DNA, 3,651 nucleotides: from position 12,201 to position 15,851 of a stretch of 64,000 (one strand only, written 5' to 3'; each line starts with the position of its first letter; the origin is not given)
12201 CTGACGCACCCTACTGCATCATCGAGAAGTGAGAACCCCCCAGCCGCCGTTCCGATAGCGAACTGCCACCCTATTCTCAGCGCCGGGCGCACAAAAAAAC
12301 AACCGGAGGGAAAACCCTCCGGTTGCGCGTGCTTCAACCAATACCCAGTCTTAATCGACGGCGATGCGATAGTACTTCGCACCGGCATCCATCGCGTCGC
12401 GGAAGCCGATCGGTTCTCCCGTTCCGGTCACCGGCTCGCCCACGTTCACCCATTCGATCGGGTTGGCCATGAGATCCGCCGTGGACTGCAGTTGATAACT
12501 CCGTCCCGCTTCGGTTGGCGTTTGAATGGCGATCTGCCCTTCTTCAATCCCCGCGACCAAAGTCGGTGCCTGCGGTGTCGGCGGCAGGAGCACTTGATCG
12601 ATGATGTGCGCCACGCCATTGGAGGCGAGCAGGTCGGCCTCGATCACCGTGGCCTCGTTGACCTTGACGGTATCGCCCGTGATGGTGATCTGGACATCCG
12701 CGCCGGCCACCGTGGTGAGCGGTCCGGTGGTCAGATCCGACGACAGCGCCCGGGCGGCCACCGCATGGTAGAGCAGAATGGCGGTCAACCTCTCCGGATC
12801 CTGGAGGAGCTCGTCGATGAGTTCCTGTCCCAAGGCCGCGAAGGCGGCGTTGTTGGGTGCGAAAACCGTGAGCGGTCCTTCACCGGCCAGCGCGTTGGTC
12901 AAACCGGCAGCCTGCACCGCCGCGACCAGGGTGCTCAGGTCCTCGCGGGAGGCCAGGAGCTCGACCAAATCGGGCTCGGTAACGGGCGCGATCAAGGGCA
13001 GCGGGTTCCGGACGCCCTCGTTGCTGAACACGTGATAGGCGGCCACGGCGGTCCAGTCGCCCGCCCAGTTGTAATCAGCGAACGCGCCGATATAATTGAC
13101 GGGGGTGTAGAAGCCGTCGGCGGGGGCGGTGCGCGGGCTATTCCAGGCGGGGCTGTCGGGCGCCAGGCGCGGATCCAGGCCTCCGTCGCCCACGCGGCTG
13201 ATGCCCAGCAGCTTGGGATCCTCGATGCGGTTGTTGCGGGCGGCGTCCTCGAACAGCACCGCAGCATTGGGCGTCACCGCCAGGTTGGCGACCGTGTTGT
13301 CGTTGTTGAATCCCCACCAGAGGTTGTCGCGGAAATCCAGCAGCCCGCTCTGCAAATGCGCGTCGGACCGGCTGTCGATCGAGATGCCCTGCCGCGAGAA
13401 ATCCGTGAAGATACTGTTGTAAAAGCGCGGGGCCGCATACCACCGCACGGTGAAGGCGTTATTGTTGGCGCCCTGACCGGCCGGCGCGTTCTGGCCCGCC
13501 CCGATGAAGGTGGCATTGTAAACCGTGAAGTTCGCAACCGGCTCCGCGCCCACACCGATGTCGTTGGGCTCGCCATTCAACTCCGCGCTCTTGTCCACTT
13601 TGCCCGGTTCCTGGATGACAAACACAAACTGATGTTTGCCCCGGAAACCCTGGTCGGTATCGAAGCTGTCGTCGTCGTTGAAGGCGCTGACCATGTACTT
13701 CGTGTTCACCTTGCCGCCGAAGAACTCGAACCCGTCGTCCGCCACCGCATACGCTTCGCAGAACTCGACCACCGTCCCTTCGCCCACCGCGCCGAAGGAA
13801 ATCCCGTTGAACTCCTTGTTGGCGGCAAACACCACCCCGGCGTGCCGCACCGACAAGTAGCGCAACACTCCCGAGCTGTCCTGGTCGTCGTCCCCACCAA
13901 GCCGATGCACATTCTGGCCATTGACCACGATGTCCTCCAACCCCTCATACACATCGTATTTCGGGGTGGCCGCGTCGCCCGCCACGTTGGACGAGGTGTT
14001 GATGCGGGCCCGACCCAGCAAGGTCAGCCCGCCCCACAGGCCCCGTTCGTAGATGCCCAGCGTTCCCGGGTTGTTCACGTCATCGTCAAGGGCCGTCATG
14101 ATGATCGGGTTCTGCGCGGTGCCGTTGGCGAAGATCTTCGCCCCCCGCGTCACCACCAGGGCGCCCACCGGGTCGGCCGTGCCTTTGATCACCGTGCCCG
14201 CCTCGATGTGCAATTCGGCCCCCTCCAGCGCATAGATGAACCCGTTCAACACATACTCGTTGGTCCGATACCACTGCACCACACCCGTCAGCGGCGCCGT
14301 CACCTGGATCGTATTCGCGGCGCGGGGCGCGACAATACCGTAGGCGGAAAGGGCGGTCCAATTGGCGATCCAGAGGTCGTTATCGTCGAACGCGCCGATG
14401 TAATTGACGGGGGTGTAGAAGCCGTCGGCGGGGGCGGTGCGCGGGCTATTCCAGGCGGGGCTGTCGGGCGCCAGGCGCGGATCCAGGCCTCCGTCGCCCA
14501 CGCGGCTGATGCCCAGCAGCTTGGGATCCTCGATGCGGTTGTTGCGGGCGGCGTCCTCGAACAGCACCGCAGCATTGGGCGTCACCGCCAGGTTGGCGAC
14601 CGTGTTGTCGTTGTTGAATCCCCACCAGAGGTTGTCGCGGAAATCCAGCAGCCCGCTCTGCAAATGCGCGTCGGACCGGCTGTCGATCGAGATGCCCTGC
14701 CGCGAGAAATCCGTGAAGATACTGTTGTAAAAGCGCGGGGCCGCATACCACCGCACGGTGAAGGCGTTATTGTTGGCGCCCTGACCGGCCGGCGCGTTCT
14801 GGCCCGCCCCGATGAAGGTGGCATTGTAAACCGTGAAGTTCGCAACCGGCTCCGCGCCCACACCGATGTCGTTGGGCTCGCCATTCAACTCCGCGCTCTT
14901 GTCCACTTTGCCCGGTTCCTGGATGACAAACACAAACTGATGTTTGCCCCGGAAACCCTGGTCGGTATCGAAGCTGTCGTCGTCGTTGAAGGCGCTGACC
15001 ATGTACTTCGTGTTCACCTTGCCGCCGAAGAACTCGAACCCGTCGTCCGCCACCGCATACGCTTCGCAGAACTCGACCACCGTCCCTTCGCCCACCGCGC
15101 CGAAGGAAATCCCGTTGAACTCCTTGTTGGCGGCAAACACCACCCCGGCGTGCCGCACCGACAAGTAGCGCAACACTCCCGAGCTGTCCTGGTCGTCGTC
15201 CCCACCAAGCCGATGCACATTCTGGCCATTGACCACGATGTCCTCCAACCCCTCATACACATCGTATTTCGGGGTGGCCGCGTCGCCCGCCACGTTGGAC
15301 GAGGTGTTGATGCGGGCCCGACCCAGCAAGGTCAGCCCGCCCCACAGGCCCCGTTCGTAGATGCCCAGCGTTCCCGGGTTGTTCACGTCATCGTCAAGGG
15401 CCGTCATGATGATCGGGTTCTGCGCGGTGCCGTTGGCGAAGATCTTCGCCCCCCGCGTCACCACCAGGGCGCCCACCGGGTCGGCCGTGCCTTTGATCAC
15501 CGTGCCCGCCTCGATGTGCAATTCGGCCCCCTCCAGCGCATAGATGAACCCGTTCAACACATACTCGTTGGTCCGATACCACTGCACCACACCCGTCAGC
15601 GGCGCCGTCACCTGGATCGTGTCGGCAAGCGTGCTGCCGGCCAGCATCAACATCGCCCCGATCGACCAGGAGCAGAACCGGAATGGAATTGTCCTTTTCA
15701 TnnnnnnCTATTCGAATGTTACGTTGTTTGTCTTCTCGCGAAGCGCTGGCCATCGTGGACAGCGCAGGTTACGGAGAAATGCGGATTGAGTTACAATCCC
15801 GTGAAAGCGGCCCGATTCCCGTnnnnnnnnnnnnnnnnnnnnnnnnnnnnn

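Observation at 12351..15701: Perfect 1.2-kb tandem duplication inside a secreted fasciclin-domain protein gene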

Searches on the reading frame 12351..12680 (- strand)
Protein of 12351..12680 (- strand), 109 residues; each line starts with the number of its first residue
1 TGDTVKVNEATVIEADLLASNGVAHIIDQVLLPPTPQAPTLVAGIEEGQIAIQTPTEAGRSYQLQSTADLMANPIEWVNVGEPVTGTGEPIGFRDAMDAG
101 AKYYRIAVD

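Call 50: search_protein_families(library=ncbifam, proteins=[window:12351-12680:-], max_evalue=0.1)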
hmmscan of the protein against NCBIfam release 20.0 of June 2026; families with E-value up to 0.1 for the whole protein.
window:12351-12680:- (109 aa): 0 families

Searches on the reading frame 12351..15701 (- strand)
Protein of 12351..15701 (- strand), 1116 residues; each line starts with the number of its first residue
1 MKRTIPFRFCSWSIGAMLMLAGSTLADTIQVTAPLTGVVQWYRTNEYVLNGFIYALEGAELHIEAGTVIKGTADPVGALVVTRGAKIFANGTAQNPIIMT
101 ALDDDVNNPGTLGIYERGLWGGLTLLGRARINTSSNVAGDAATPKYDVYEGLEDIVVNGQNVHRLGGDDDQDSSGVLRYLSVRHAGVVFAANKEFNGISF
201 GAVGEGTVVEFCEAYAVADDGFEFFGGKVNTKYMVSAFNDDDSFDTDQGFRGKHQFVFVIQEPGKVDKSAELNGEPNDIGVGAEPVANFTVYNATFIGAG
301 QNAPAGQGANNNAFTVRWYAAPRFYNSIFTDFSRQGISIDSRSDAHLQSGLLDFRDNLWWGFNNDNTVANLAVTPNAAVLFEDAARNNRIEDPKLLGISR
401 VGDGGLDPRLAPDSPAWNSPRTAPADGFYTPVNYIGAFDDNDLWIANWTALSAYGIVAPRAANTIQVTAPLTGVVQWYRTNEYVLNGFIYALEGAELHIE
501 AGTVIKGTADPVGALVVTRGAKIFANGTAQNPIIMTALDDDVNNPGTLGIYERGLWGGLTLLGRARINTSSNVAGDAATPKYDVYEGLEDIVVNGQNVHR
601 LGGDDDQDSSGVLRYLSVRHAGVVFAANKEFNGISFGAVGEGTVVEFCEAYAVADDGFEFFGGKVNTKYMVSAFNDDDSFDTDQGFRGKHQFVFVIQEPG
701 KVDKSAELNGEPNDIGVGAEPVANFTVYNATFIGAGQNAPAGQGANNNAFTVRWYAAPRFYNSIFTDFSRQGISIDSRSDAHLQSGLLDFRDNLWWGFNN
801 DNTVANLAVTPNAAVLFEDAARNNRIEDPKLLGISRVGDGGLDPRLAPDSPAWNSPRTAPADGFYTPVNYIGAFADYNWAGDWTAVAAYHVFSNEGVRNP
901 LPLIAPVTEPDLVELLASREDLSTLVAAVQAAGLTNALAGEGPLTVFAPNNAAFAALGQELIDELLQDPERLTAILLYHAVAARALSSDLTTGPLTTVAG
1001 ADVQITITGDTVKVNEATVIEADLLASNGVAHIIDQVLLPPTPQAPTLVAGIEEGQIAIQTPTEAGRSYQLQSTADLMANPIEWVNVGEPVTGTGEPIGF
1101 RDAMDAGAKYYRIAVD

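Call 6: search_protein_families(library=pfam, proteins=[window:12351-15701:-], max_evalue=1)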
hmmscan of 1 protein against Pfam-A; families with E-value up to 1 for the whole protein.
window:12351-15701:- (1116 aa): 4 families
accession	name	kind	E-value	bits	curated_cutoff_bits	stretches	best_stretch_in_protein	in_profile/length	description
PF02469.27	Fasciclin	-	2.7e-35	121.7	22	1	921-1040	2-123/123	Fasciclin domain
PF06662.19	C5-epim_C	-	0.00031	20.7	23.3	0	44-59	88-103/188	D-glucuronyl C5-epimerase C-terminus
PF22370.1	FliC-like_3rd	-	0.25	12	27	0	996-1031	5-40/120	Flagellin, beta sheet domain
PF25358.1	PH_fung_RdRP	-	0.3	11.1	27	0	308-332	68-92/169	Fungal RdRP associated PH-like domain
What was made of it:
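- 12582..12941 (-): FAS1 (fasciclin) domain, aa 921-1040. PF02469 E 2.7e-35, 121.7 bits (call 6).
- On Pfam PF28492 Beta_helix_4: The local Pfam copy lacks this model (no hit in call 6).
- On Fasciclin / FAS1 (PF02469): 121.7 bits against a cut-off of 22, aa 921-1040, full-length model match (call 6).
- Checked: FAS1 is confirmed (PF02469, aa 921-1040, E 2.7e-35; call 6).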

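Call 7: search_protein_families(library=ncbifam, proteins=[window:12351-15701:-], max_evalue=1)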
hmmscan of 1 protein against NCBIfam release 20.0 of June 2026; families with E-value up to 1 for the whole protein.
window:12351-15701:- (1116 aa): 2 families
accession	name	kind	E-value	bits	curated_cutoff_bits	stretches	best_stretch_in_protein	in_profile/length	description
NF005505.0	PRK07118.1-4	equivalog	0.022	14.2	378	0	177-221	118-164/265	Fe-S cluster domain-containing protein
NF041836.1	rnfB_Methano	equivalog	0.071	12.5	445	0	177-220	118-163/265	Rnf electron transport complex subunit RnfB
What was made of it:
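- On Polysaccharide lyase / glycoside hydrolase beta-helix enzymes (PL1/3/6/9, GH28 and similar): No Pfam or NCBIfam family match (calls 6, 7).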

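Call 8: search_solved_structures(query=window:12351-15701:-, max_evalue=1)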
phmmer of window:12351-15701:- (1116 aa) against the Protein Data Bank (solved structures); distinct sequences matched with E-value up to 1: 26.
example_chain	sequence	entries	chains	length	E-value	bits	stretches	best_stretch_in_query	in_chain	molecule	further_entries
5nv6_A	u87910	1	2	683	1.7e-54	188.1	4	914-1044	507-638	Transforming growth factor-beta-induced protein ig-h3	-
7asg_A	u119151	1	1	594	7.6e-53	182.6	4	914-1043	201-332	Transforming growth factor-beta-induced protein ig-h3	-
7as7_A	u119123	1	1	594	1.4e-52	181.7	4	913-1043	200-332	Transforming growth factor-beta-induced protein ig-h3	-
7asc_A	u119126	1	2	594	3.6e-52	180.4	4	914-1043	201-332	Transforming growth factor-beta-induced protein ig-h3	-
5yjh_A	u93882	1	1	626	1.9e-42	148.2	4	914-1051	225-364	Periostin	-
5yjg_A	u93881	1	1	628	1.9e-42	148.2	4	914-1051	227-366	Periostin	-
1w7d_A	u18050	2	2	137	2.6e-26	94.8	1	911-1040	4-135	BETA-IG-H3/FASCICLIN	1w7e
6tjv_Q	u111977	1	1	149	3.7e-22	81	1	912-1040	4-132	Tll0220 protein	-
2mxa_A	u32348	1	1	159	4.8e-22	80.6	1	912-1040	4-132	NDH-1 complex sensory subunit CupS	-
9oek_A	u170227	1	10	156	4.6e-19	70.8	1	914-1043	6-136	Transforming growth factor-beta-induced protein ig-h3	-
1x3b_A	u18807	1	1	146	6e-19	70.4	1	914-1044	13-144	Transforming growth factor-beta induced protein IG-H3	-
2ltb_A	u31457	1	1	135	5.3e-18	67.3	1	914-1040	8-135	Transforming growth factor-beta-induced protein ig-h3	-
2ltc_A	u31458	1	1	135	1.5e-17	65.8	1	914-1038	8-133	Transforming growth factor-beta-induced protein ig-h3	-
2vxp_A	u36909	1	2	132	1.7e-17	65.6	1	914-1038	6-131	TRANSFORMING GROWTH FACTOR-BETA-INDUCED PROTEIN IG-H3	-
1nyo_A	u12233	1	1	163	8.4e-16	60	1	911-1041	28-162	Immunogenic protein MPT70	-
5wt7_A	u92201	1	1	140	8.8e-14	53.3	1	909-1040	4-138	Periostin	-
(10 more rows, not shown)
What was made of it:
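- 12582..12941 (-): PDB sequence hits to TGFBIp, periostin and bacterial FAS1 proteins (call 8).
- On Fasciclin / FAS1 (PF02469): PDB FAS1 hits (call 8).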

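Call 13: find_encoding_contigs(protein=window:12351-15701:-, flank=10000)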
Protein window:12351-15701:- (1116 aa): no gene with exactly this product is on record in the collection.

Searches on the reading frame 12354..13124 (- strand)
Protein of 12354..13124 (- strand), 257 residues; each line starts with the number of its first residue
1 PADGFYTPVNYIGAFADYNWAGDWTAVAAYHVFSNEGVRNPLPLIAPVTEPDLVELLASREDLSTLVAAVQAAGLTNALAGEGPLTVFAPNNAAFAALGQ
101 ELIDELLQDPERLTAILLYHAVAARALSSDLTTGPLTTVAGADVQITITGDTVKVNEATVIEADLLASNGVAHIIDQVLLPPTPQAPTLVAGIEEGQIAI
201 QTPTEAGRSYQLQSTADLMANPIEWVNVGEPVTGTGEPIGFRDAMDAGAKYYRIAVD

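Call 79: find_homologous_proteins(query=window:12354-13124:-)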
Query window:12354-13124:- (257 aa): 7365 proteins with E <= 0.001 among 8000 candidates; the best 120 are listed.
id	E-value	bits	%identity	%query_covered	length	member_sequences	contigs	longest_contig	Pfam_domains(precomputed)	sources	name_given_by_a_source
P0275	1.4e-94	334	45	63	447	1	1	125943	PF02469.28,PF28119.1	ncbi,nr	ncbi:MAG: hypothetical protein CM1200mP26_02720 [Acidimicrobiales bacterium]|nr:MAG: hypothetical pr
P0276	1.3e-93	331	54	56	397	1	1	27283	PF02469.28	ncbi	ncbi:MAG TPA: fasciclin domain-containing protein, partial [Verrucomicrobiae bacterium]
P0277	8.1e-93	329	44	61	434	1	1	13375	PF02469.28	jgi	jgi:transforming growth factor-beta-induced protein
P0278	8.5e-88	312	44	66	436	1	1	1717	PF02469.28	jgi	-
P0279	2.6e-86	307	45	54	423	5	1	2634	PF02469.28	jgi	jgi:transforming growth factor-beta-induced protein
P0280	3.1e-86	307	49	51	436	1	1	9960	PF02469.28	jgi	-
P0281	4.9e-86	306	53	49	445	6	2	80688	PF02469.28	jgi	jgi:uncharacterized surface protein with fasciclin (FAS1) repeats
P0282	5.0e-86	306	48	57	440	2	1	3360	PF02469.28,PF26918.1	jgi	jgi:transforming growth factor-beta-induced protein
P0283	6.1e-86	306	40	69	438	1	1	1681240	PF02469.28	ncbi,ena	-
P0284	8.0e-86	306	40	67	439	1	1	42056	PF02469.28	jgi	jgi:transforming growth factor-beta-induced protein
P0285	2.6e-84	301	48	51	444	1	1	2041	PF02469.28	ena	-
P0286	2.6e-84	301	41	74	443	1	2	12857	PF02469.28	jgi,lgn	-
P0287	4.5e-84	300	49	51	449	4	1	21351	PF02469.28,PF26918.1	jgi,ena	-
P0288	6.4e-84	299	47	53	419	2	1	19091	PF02469.28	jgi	jgi:transforming growth factor-beta-induced protein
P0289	1.2e-82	295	40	74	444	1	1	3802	PF02469.28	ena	-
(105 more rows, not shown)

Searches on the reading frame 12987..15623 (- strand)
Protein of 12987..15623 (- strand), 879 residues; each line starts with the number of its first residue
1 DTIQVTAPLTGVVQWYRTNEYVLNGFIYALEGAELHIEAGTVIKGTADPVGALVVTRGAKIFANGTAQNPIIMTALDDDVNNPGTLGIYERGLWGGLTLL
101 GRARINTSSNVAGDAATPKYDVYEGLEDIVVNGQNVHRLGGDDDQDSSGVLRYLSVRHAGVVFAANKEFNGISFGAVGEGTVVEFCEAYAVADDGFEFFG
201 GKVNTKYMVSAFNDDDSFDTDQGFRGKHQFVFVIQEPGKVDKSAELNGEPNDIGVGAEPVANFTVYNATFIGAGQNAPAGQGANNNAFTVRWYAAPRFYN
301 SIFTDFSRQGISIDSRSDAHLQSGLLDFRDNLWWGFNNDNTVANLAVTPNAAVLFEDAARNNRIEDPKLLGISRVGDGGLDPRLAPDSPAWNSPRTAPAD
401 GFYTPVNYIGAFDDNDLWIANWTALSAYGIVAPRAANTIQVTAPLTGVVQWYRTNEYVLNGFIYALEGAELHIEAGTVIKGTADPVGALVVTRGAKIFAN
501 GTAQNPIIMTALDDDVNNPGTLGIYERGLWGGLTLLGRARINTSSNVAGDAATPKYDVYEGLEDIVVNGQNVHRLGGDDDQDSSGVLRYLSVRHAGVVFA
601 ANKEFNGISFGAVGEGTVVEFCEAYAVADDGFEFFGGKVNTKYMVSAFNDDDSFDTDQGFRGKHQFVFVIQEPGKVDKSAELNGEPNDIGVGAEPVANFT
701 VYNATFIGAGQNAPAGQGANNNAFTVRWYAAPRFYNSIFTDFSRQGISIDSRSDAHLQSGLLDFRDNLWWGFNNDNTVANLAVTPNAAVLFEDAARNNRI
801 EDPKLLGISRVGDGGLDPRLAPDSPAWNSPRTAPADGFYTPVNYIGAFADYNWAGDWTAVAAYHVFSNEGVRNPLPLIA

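Call 73: predict_structure(alignment_id=A2)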
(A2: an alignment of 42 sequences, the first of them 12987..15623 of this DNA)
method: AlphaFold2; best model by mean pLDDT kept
length: 879 residues; sequences in the alignment: 42
mean_pLDDT: 85.3   pTM: 0.65
mean pLDDT of the five models: 85.3, 84.4, 83.3, 82.8, 82.4
residues with pLDDT >= 90: 408; 70-90: 367; 50-70: 71; < 50: 33
segments of 3 or more residues with pLDDT < 50: 853-879
pLDDT, mean of each block of 10 residues (from residue 1): 97 97 98 98 94 97 94 95 86 93 94 94 92 97 98 96 86 97 95 85 98 90 96 86 89 83 97 77 77 95 90 93 96 89 91 95 96 91 94 89 93 89 92 74 86 83 94 88 90 95 86 81 73 93 76 84 89 92 93 86 87 93 83 89 84 82 84 75 65 67 84 63 81 88 80 83 87 75 84 85 71 61 73 70 66 44 39 28
secondary structure, 60 per line:
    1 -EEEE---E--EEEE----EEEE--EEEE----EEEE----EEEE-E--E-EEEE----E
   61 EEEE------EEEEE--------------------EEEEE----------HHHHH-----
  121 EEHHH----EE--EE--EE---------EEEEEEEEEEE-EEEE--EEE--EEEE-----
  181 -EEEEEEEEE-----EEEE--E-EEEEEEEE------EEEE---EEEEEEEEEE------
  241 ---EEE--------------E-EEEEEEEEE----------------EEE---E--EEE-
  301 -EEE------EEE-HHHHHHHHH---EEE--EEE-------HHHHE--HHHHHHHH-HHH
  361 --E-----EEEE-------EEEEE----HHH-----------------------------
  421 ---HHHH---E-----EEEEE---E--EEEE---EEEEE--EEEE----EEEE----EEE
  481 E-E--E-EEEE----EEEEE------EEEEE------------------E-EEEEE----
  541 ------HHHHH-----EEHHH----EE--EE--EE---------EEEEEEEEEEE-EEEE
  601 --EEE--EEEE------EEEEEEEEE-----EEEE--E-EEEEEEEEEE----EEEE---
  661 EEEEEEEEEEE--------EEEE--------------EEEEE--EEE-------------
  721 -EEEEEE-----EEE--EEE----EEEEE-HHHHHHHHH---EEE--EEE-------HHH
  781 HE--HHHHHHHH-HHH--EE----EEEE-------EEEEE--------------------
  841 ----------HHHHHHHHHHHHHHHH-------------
elements in order (helices of 4 or more, strands of 3 or more residues): E2-5 E12-15 E20-23 E26-29 E34-37 E42-45 E52-55 E60-64 E71-75 E96-100 H111-115 E149-159 E161-164 E167-169 E172-175 E182-190 E196-199 E204-211 E218-221 E225-234 E244-246 E263-271 E288-290 E297-299 E302-304 E311-313 H315-323 E327-329 E332-334 H342-345 H349-356 E369-372 E380-384 H424-427 E437-441 E448-451 E455-459 E462-465 E470-473 E478-481 E488-491 E496-500 E507-511 E532-536 H547-551 E585-595 E597-600 E603-605 E608-611 E618-626 E632-635 E640-649 E654-657 E661-671 E680-683 E698-702 E705-707 E722-727 E733-735 E738-740 E745-749 H751-759 E763-765 E768-770 H778-781 H785-792 E805-808 E816-820 H851-866
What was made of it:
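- On Periscope proteins: The inter-module geometry is uncertain (pTM 0.65, call 73).
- The two-module model has both modules folded: pLDDT 85, pTM 0.65 (call 73).
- Tried and rejected: The two-module AlphaFold2 model folded both modules but left their mutual orientation uncertain (pTM 0.65), so no claim about a continuous rod is made (call 73).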
